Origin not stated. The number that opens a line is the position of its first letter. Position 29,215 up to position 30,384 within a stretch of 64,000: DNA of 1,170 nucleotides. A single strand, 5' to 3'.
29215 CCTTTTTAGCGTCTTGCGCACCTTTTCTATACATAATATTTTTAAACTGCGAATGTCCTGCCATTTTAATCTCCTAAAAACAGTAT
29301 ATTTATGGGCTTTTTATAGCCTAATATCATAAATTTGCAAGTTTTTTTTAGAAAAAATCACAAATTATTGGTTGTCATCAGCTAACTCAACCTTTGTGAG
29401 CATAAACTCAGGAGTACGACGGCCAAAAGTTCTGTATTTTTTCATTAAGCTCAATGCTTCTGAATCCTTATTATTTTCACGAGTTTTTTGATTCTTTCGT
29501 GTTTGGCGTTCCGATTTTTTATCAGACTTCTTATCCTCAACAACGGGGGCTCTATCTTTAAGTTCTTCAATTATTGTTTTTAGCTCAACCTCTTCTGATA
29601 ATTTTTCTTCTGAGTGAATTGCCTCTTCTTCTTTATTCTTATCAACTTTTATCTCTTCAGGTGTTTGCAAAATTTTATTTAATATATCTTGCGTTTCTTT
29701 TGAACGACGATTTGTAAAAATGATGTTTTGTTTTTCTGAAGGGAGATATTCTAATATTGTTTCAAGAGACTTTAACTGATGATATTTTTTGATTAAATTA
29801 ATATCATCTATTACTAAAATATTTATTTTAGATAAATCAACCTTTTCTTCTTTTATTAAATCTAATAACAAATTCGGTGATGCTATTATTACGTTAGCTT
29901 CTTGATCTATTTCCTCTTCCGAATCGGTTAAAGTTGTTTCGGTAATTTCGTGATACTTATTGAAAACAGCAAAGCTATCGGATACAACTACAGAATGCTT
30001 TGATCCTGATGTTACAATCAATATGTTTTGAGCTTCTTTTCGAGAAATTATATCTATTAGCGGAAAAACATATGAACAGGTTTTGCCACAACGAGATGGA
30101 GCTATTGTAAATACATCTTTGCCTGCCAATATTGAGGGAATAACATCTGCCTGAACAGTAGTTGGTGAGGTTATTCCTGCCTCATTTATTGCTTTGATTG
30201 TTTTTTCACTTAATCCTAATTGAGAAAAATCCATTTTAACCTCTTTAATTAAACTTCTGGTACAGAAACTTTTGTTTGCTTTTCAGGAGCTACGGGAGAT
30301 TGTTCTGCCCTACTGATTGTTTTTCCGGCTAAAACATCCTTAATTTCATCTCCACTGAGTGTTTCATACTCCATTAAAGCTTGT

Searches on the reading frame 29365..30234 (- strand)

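Call 16: search_protein_families(library=pfam, proteins=[window:29365-30234:-], max_evalue=0.01)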
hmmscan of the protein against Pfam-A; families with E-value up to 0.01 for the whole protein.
window:29365-30234:- (289 aa): 1 family
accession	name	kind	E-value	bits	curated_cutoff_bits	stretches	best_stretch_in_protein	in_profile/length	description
PF00270.35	DEAD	-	2e-17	63.9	26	1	25-174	1-157/167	DEAD/DEAH box helicase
